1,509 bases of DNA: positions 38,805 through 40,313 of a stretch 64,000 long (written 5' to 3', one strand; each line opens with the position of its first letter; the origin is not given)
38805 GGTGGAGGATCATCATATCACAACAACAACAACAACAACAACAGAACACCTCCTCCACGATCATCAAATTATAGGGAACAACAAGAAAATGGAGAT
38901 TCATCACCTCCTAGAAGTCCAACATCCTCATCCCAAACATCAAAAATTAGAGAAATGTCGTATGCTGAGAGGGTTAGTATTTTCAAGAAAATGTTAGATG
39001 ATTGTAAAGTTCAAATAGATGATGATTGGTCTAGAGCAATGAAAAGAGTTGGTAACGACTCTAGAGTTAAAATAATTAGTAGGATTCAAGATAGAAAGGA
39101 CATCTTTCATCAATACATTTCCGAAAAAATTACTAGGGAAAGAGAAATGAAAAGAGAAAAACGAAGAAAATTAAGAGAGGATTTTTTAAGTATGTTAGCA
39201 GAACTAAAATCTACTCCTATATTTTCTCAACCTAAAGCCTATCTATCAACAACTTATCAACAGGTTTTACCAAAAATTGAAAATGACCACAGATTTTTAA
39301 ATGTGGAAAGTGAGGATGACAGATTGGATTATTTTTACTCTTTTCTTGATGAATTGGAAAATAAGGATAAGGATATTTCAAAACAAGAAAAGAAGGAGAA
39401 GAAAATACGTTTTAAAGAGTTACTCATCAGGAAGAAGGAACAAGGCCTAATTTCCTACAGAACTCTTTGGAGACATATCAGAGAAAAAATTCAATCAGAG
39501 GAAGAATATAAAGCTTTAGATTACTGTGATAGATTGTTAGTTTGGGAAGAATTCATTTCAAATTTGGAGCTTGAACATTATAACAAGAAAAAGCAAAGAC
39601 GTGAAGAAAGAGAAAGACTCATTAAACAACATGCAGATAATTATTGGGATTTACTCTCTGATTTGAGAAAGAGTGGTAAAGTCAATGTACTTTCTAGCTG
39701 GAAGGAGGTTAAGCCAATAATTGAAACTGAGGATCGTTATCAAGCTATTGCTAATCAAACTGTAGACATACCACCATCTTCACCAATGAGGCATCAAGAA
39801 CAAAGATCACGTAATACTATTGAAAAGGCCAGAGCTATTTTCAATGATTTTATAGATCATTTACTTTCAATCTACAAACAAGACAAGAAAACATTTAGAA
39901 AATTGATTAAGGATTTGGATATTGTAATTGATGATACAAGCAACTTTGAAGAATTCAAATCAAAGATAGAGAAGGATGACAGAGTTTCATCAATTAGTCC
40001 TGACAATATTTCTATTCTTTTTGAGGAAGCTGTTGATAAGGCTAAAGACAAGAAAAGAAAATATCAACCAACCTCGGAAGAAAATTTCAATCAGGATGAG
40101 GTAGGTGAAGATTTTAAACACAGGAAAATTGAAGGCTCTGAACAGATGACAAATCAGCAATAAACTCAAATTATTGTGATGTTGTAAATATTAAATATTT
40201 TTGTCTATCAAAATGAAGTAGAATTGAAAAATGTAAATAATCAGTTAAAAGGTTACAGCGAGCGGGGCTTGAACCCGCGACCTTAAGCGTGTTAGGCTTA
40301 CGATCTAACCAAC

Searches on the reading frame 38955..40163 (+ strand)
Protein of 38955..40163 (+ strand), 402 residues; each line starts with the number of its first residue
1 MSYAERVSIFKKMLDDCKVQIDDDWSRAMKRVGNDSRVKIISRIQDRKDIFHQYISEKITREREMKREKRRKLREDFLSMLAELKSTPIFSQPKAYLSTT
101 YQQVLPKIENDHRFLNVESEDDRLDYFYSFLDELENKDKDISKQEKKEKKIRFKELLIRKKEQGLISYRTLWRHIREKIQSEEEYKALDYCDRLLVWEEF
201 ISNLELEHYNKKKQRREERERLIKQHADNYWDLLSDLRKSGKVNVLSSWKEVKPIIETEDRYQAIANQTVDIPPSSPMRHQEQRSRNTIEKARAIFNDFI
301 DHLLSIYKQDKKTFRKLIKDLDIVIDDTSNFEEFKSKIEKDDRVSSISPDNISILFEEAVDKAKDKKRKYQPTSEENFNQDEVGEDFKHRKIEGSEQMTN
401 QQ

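Call 32: search_protein_families(library=pfam, proteins=[window:38955-40163:+], max_evalue=0.001)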
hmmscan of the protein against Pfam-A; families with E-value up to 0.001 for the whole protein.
window:38955-40163:+ (402 aa): 2 families
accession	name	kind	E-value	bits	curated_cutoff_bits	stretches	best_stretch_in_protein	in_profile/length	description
PF01846.25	FF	-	8.9e-34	115.8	22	5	72-128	1-48/50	FF domain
PF25432.1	FF_PRPF40A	-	8.3e-10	38.8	27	1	307-364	2-59/60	PRPF40A-like, FF domain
